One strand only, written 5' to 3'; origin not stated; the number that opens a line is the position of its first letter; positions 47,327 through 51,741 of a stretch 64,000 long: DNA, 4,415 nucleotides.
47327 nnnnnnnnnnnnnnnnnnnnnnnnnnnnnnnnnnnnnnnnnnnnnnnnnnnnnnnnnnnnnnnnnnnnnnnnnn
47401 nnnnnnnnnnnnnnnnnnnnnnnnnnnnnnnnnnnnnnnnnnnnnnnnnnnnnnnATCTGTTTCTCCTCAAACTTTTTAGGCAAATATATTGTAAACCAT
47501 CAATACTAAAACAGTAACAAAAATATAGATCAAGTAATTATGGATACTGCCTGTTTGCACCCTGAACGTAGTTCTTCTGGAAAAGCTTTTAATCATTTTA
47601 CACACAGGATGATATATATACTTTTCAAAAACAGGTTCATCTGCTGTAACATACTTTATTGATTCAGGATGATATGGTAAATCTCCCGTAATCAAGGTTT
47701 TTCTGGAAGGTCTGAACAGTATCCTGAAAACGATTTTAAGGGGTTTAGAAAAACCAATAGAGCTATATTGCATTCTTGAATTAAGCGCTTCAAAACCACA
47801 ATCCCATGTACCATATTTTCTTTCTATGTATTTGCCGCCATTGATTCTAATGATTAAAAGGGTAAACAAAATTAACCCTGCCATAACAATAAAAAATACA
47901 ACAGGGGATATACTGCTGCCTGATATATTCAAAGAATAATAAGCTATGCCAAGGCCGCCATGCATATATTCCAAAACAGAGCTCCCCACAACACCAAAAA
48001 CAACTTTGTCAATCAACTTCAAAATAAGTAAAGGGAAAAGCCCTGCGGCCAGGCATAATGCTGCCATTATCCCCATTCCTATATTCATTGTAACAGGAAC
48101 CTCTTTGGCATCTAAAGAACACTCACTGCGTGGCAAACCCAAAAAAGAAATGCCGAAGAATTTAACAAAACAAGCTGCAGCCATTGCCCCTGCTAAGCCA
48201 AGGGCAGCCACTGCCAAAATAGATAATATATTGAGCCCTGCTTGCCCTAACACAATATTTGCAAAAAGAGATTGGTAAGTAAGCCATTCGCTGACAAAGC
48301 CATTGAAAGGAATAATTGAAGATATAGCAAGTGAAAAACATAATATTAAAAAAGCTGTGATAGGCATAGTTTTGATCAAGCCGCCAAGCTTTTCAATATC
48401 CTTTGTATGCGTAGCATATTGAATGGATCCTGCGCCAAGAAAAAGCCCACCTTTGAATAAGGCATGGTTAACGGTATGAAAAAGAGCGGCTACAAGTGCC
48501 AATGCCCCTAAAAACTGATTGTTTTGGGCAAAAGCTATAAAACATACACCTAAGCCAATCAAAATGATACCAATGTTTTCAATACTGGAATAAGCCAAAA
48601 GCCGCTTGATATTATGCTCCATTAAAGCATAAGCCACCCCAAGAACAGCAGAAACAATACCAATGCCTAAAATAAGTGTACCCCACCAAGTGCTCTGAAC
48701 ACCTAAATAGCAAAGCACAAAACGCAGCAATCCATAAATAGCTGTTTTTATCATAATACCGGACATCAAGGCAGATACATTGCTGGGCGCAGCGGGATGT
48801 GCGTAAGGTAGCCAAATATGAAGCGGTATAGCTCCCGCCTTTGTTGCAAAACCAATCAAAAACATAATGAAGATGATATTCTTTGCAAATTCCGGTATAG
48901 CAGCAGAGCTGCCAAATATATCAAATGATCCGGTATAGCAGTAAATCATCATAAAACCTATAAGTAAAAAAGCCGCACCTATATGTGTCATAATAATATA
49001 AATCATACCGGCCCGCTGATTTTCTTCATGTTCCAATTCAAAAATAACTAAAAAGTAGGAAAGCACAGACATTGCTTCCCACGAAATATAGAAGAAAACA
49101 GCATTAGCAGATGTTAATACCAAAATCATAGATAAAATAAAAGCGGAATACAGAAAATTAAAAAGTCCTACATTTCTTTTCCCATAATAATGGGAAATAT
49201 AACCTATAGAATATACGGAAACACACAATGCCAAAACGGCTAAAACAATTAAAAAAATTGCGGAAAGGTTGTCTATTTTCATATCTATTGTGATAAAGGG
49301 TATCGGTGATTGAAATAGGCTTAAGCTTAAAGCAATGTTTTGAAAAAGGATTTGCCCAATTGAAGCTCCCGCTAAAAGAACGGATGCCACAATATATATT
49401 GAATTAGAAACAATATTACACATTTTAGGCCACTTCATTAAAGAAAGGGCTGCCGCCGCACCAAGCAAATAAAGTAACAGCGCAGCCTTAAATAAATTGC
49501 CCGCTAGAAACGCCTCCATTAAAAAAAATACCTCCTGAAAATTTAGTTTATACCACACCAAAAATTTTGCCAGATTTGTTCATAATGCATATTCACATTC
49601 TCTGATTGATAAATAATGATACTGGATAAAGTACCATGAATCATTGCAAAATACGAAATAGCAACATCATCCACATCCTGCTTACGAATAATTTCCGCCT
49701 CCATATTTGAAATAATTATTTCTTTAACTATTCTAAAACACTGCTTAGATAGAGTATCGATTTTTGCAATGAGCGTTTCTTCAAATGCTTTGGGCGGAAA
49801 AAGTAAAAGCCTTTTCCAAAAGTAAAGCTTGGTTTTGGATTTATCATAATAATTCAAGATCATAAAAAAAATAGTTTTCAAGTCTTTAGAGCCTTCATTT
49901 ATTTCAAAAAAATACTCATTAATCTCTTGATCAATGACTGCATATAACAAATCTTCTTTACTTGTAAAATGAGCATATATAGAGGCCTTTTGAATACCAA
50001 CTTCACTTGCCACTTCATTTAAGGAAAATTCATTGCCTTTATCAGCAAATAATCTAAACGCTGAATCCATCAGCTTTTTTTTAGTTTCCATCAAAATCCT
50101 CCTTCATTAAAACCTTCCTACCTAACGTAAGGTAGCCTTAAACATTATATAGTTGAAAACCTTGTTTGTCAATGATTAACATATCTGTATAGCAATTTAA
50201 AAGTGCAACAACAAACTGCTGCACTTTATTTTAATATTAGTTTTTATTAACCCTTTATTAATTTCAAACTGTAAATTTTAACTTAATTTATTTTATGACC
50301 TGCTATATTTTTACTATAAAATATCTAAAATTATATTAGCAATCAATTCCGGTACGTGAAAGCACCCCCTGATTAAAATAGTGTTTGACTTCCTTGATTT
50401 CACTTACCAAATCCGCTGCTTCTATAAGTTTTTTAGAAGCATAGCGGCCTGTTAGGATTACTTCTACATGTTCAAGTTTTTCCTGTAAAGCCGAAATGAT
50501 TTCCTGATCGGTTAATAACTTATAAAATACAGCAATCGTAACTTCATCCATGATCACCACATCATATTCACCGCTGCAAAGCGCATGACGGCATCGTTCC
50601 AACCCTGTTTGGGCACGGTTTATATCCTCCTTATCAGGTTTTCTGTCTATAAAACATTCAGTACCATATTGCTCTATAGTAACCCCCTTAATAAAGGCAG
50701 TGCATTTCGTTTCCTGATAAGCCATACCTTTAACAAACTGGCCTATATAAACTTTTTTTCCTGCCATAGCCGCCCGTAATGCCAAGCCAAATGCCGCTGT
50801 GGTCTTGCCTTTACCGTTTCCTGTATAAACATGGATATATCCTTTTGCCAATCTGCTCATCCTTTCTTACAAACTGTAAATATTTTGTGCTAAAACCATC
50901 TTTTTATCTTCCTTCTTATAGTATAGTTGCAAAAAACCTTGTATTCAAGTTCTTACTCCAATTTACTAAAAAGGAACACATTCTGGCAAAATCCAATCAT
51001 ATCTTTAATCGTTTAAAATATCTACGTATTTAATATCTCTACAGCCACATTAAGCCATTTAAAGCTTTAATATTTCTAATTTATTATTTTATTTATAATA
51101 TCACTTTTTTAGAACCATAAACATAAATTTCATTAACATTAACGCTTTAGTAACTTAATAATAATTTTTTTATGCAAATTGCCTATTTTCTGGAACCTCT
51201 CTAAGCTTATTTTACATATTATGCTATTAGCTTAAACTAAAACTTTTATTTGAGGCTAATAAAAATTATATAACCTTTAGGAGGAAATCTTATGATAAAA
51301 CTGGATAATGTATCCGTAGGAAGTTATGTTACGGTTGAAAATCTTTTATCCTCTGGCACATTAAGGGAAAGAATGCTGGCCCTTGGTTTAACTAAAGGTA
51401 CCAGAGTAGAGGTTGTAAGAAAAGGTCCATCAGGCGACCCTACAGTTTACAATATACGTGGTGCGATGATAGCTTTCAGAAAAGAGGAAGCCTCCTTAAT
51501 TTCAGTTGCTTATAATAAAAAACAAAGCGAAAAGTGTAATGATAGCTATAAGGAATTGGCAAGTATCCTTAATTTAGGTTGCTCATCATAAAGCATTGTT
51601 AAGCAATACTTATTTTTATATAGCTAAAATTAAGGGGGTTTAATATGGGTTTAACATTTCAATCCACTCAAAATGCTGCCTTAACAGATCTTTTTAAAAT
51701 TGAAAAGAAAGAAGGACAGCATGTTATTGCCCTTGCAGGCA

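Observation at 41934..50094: hyf-type respiratory-complex operon whose catalytic subunit has lost every [NiFe]-ligating cysteine, headed by a translationally coupled TetR regulator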

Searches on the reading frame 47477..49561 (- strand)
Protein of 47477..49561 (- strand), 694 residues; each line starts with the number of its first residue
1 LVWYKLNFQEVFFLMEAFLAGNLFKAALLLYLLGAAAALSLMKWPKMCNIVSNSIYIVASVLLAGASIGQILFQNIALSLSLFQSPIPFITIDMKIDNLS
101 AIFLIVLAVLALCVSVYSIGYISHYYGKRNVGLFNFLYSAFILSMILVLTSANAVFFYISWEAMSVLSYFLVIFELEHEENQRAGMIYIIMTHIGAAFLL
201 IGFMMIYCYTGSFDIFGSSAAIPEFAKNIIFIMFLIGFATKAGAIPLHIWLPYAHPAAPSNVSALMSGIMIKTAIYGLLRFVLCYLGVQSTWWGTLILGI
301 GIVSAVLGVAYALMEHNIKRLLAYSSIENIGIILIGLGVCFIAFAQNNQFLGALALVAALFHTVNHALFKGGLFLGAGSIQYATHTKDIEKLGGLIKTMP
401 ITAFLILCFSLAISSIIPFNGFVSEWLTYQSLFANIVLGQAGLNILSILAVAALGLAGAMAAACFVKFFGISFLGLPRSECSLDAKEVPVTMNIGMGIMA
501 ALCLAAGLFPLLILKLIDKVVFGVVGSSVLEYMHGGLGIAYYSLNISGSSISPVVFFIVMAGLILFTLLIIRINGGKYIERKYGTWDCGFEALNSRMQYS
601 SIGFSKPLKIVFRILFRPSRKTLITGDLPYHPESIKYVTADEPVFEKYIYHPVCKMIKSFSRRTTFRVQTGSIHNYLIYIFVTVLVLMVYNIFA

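Call 4: search_protein_families(library=pfam, proteins=[window:47477-49561:-])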
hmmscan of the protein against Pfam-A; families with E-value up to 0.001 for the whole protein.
window:47477-49561:- (694 aa): 2 families
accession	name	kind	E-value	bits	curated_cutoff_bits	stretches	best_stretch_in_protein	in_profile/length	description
PF00361.26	Proton_antipo_M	-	5.2e-59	200.3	21.5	1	152-435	2-278/294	NADH:quinone oxidoreductase/Mrp antiporter, TM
PF00662.26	Proton_antipo_N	-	8.9e-07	29.2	24.5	1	90-125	9-44/51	NADH-Ubiquinone oxidoreductase (complex I), chain 5 N-terminus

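Call 5: search_protein_families(library=ncbifam, proteins=[window:47477-49561:-])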
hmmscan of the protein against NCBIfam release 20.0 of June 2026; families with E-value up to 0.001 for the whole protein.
window:47477-49561:- (694 aa): 73 families (the best 25 are shown)
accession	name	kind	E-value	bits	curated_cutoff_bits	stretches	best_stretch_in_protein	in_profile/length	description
NF005086.0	PRK06521.1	equivalog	2.9e-200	667.1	667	1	23-689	7-665/669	hydrogenase 4 subunit B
NF006418.0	PRK08667.1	equivalog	1.4e-159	532.7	794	1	22-689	4-638/644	hydrogenase membrane subunit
NF005958.0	PRK08042.1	equivalog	1.8e-79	268.1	727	1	49-617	32-565/608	formate hydrogenlyase subunit 3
NF006240.0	PRK08376.1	subfamily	4.1e-75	253.7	662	1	55-515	48-497/521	putative monovalent cation/H+ antiporter subunit D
NF005046.0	PRK06459.1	equivalog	1.4e-63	215.5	460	1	54-690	3-583/587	hydrogenase 4 subunit B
NF006419.0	PRK08668.1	equivalog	2e-63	215.1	617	1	39-580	14-530/613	NADH dehydrogenase subunit M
TIGR00940.1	2a6301s01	subfamily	4.1e-62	210.6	920.45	1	55-542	38-526/793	monovalent cation:proton antiporter subunit A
NF009288.0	PRK12648.1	equivalog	6.8e-61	206.5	1104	1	27-532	6-494/954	monovalent cation/H+ antiporter subunit A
NF009287.0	PRK12647.1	equivalog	2.4e-59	201.6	937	1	88-529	66-487/773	putative monovalent cation/H+ antiporter subunit A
NF009285.0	PRK12645.1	equivalog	2.8e-58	197.8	1028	1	89-525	69-509/804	Na+/H+ antiporter subunit A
NF009310.0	PRK12668.1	equivalog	3.7e-56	191.1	564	1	91-517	61-441/584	Na(+)/H(+) antiporter subunit D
TIGR01972.1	NDH_I_M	subfamily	1e-54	186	263.8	1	32-521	9-479/486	NADH-quinone oxidoreductase subunit M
NF009286.0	PRK12646.1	equivalog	1.3e-54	186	1063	1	46-453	24-436/800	DUF4040 family protein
NF005044.0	PRK06458.1-4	equivalog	2e-54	185.3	610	1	27-519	5-489/531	hydrogenase 4 subunit F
NF005141.0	PRK06590.1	equivalog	9e-54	183.4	556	1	26-691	7-609/615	NADH-quinone oxidoreductase subunit L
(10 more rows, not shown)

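Call 71: search_solved_structures(query=window:47477-49519:-, show_alignments=1, max_evalue=1e-40)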
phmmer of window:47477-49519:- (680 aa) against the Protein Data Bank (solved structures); distinct sequences matched with E-value up to 1e-40: 4.
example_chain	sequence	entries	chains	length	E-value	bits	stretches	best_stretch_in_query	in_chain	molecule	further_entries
7z0s_C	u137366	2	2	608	2.8e-70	240.9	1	72-600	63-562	Formate hydrogenlyase subunit 3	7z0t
6cfw_H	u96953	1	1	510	3.6e-55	191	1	74-500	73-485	Monovalent cation/H+ antiporter subunit D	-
7qru_A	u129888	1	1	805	8.7e-50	173.2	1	76-554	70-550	Na+/H+ antiporter subunit A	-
6z16_A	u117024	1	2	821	1.7e-41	145.8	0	74-504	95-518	Multisubunit Na+/H+ antiporter, A subunit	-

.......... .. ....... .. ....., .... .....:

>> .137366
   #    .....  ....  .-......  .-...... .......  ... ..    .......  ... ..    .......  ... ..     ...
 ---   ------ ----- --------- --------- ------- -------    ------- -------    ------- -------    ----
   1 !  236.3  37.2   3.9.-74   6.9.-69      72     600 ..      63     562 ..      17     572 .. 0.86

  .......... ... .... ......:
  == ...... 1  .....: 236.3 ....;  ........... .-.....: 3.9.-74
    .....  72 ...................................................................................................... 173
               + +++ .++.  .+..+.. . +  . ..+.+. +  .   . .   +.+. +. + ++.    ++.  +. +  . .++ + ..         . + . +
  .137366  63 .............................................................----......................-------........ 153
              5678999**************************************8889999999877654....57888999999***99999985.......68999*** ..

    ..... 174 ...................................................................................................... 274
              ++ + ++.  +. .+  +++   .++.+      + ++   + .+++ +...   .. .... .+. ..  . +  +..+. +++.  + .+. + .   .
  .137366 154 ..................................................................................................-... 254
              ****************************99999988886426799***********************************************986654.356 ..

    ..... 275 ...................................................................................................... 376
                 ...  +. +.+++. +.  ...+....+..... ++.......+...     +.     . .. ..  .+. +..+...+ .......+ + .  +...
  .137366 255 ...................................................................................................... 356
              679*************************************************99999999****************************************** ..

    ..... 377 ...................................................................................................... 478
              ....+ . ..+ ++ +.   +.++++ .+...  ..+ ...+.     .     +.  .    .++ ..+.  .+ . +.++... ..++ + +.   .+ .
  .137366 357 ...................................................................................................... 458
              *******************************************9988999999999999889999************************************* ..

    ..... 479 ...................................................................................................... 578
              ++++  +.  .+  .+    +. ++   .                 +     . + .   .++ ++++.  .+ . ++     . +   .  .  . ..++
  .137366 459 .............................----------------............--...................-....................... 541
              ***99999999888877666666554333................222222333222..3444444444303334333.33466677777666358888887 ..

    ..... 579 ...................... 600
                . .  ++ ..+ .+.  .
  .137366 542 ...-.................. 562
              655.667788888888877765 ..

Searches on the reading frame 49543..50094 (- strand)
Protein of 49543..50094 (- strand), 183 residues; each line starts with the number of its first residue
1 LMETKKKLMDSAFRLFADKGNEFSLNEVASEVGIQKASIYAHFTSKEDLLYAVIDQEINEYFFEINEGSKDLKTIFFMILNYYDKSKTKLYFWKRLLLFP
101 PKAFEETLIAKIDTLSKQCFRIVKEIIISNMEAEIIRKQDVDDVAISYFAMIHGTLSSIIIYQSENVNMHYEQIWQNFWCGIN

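Call 4: search_protein_families(library=pfam, proteins=[window:49543-50094:-])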
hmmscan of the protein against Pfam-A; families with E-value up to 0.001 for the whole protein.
window:49543-50094:- (183 aa): 1 family
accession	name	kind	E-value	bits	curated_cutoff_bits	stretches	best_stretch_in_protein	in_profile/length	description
PF00440.29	TetR_N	-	7.2e-13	48.5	24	1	8-53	1-47/47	Bacterial regulatory proteins, tetR family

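Call 5: search_protein_families(library=ncbifam, proteins=[window:49543-50094:-])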
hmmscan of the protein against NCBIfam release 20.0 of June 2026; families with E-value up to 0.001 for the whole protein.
window:49543-50094:- (183 aa): 17 families
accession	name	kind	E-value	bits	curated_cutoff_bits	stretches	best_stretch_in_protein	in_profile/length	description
NF051852.1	efflux_TF_MtrR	exception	5.2e-10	39.5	280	1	3-169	10-186/205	multidrug efflux system transcriptional repressor MtrR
NF053516.1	TranRepPrsAVib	equivalog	1.3e-09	38.1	300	1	3-72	6-76/208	TetR family transcriptional repressor PsrA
NF007949.0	PRK10668.1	equivalog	4.6e-09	36.1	271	1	2-56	10-65/216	multidrug efflux transporter transcriptional repressor AcrR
NF041196.1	ScbR_bind_reg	equivalog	2.1e-07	31.3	150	1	3-60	6-64/191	ScbR family autoregulator-binding transcription factor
NF007430.0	PRK09975.1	equivalog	4.5e-07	29.2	274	1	3-160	11-174/220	acrEF/envCD operon transcriptional regulator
NF053731.1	TransRegFasRMycb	equivalog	4.9e-07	29.7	330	1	3-67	11-76/199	HTH-type transcriptional activator FasR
NF053878.1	FATransRegFadRBac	equivalog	5.7e-07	29.5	200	1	6-160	6-161/190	fatty acid metabolism transcriptional regulator FadR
NF058643.1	TranRegCurRPseudo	equivalog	2.6e-06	27.2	300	1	3-68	7-73/193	TetR family transcriptional repressor CurR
TIGR03968.1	mycofact_TetR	equivalog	6.3e-06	25.9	224.9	1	3-71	9-78/190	mycofactocin system transcriptional regulator MftR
NF050111.1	TransRegSACE7040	equivalog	8e-06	25.9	250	1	5-53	3-52/186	SACE_7040 family transcriptional regulator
NF051457.1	acryl_TF_AcuR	equivalog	1.5e-05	24.4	247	1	2-63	16-77/204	acrylate utilization transcriptional regulator AcuR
NF008402.0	PRK11202.1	equivalog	1.7e-05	24.6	151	1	3-56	11-66/211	HTH-type transcriptional repressor FabR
NF037937.1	septum_RefZ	equivalog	4.5e-05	23.4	180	1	5-73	1-70/195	forespore capture DNA-binding protein RefZ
TIGR03613.1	RutR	equivalog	6.9e-05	22.8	368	1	3-61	7-67/202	pyrimidine utilization regulatory protein R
TIGR02366.1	DHAK_reg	equivalog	0.00025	21.1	129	1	4-166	4-156/176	dihydroxyacetone kinase transcriptional activator DhaS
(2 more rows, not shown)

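Call 44: search_solved_structures(query=window:49546-50091:-, max_evalue=0.001)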
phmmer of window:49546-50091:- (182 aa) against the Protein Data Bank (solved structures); distinct sequences matched with E-value up to 0.001: 51.
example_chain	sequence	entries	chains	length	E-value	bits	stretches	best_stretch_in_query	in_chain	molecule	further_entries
5ztc_A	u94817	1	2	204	1e-16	64.4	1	4-181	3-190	Lmo2088 protein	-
5c4y_A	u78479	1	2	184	1.8e-13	53.9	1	3-148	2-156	Putative transcription regulator Lmo0852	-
3nnr_A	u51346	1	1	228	2.6e-07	33.8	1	1-139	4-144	Transcriptional regulator, TetR family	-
4mxm_A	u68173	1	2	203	4.5e-07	33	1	4-59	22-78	Transcriptional regulator I2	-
4mo7_A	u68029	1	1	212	5e-07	32.9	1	4-59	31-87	Transcriptional regulator I2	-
4nel_A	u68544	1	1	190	5.6e-07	32.7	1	2-58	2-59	Transcriptional regulator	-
4jnn_A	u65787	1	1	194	6e-07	32.6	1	2-58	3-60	Transcriptional regulator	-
4kwa_A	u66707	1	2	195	6.1e-07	32.6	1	2-58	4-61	Transcriptional regulator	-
3f0c_A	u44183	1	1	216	7.7e-07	32.3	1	8-66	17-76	Transcriptional regulator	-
3rh2_A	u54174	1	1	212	1.3e-06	31.5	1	1-130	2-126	Hypothetical TetR-like transcriptional regulator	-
3vpr_A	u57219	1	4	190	2e-06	30.9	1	3-52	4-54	Transcriptional regulator, TetR family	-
4ich_A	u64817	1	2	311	2.6e-06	30.5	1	2-58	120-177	Transcriptional regulator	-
6of0_A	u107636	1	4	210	4.5e-06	29.8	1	2-143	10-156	HTH-type transcriptional regulator MtrR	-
7jnp_A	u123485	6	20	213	4.7e-06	29.7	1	2-143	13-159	HTH-type transcriptional regulator MtrR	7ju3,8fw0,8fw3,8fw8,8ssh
8wrf_A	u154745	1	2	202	5.5e-06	29.5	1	5-73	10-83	Probable transcriptional regulator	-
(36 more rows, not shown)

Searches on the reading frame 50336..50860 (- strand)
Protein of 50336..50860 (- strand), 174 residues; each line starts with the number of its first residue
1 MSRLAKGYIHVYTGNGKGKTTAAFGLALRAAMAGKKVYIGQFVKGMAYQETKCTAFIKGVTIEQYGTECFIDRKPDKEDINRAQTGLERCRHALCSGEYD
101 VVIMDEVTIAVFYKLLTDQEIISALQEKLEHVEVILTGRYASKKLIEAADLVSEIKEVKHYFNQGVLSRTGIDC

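Call 4: search_protein_families(library=pfam, proteins=[window:50336-50860:-])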
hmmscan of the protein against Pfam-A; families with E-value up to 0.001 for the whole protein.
window:50336-50860:- (174 aa): 1 family
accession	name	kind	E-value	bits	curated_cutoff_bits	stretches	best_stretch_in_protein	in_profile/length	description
PF02572.21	CobA_CobO_BtuR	-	7.8e-61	205.7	25.7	1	6-173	2-171/172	ATP:corrinoid adenosyltransferase BtuR/CobO/CobP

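Call 5: search_protein_families(library=ncbifam, proteins=[window:50336-50860:-])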
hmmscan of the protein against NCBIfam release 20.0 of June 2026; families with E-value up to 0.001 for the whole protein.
window:50336-50860:- (174 aa): 4 families
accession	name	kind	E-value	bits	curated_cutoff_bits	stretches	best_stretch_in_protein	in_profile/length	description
NF004637.0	PRK05986.1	subfamily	2.8e-61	206.7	185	1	5-173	27-196/197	cob(I)yrinic acid a,c-diamide adenosyltransferase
TIGR00708.1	cobA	equivalog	3.7e-49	166.9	167.75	1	5-173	4-176/177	cob(I)yrinic acid a,c-diamide adenosyltransferase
NF005647.0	PRK07413.1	equivalog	4e-22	78.5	426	1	5-161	18-188/382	cob(I)yrinic acid a,c-diamide adenosyltransferase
NF005648.0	PRK07414.1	equivalog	2.4e-19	69.6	248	1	6-159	21-176/178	P-loop NTPase family protein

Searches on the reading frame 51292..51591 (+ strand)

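Call 61: search_protein_families(library=pfam, max_evalue=0.0001, proteins=[window:51292-51591:+])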
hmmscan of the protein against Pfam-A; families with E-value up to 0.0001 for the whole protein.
window:51292-51591:+ (99 aa): 1 family
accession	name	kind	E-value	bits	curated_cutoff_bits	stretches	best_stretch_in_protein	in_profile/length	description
PF04023.20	FeoA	-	1.9e-17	63.6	23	1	3-72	2-72/74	FeoA domain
